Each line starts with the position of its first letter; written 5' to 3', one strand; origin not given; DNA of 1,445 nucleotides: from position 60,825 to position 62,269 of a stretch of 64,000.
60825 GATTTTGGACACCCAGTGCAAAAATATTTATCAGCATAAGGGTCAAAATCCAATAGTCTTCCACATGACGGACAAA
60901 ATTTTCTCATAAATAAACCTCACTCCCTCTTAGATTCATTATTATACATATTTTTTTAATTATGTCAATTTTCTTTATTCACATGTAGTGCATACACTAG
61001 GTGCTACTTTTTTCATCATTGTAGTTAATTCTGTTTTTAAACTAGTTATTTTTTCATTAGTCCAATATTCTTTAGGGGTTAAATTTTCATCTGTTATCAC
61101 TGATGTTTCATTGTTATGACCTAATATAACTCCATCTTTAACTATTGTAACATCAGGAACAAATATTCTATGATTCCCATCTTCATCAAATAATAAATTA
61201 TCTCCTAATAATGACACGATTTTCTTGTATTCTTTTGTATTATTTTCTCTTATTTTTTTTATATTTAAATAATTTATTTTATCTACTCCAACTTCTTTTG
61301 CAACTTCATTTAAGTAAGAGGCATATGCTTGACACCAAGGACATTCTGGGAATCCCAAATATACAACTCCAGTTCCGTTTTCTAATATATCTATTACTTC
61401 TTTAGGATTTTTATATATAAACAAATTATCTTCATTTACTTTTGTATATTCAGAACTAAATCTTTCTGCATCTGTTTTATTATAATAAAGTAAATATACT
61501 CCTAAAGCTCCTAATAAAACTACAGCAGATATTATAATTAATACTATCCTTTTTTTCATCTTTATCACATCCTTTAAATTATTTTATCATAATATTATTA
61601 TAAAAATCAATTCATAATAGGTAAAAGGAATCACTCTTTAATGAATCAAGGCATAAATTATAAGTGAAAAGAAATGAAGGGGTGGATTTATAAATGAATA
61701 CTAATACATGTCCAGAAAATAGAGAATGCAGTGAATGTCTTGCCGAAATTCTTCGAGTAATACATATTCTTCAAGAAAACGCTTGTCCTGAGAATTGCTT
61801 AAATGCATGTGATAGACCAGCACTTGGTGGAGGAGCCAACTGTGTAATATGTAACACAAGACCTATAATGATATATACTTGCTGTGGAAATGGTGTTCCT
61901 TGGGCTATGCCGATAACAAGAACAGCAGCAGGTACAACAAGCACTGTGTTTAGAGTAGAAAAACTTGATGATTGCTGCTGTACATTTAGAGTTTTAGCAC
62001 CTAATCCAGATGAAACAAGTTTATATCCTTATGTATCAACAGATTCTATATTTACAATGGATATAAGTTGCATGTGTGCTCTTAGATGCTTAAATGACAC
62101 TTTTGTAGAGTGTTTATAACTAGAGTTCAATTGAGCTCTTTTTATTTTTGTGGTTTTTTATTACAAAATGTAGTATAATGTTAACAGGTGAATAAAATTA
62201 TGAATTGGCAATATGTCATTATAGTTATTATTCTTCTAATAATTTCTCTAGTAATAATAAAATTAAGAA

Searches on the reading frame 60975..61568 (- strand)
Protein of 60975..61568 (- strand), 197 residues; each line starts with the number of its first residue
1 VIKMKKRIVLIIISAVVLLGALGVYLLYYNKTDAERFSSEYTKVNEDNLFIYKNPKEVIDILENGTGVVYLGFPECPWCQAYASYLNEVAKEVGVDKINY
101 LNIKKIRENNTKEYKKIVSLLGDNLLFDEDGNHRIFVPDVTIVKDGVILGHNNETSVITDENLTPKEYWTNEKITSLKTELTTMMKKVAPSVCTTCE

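Call 64: search_protein_families(library=pfam, proteins=[window:60975-61568:-], max_evalue=0.001)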
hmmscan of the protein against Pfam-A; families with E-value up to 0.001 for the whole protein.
window:60975-61568:- (197 aa): 0 families

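Call 76: search_protein_families(library=ncbifam, proteins=[window:60975-61568:-], max_evalue=1)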
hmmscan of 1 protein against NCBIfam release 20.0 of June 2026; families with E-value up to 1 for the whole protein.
window:60975-61568:- (197 aa): 4 families
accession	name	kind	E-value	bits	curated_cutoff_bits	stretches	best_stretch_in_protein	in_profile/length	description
TIGR01295.2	PedC_BrcD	equivalog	0.00046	20.1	120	1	56-106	46-96/152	PedC/BrcD family bacteriocin maturation disulfide isomerase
NF053656.1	redoxin_TUGYCR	domain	0.0016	18.4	100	1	68-182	31-144/146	TUGYCR motif thioredoxin fold (seleno)protein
TIGR03926.1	T7_EssB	equivalog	0.0055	15.6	229.75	1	3-64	211-266/377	type VII secretion protein EssB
TIGR00411.1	redox_disulf_1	equivalog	0.0093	16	92.75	1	74-105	9-41/82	MJ0307 family thioredoxin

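Call 77: search_solved_structures(query=window:60975-61568:-, max_evalue=1)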
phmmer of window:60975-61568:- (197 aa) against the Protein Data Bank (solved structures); distinct sequences matched with E-value up to 1: 3.
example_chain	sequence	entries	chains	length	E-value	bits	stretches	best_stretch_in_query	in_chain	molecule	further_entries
3hz4_A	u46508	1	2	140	0.17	14.8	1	68-98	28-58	Thioredoxin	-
5yry_A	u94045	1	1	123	0.8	12.6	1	67-122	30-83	5'-adenylylsulfate reductase 1, chloroplastic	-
3uly_B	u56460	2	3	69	0.86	12.5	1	117-164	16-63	Charged multivesicular body protein 5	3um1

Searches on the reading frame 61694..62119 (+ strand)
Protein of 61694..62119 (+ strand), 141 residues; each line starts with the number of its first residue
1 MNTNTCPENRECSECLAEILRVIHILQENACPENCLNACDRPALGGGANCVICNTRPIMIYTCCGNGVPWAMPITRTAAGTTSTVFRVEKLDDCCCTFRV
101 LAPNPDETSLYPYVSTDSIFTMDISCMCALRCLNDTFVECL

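Call 64: search_protein_families(library=pfam, proteins=[window:61694-62119:+], max_evalue=0.001)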
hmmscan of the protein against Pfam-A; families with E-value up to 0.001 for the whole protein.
window:61694-62119:+ (141 aa): 1 family
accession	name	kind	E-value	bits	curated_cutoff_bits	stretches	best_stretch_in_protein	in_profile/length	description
PF10612.14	Spore-coat_CotZ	-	2.5e-13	50.9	24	1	6-108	3-111/159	Spore coat protein Z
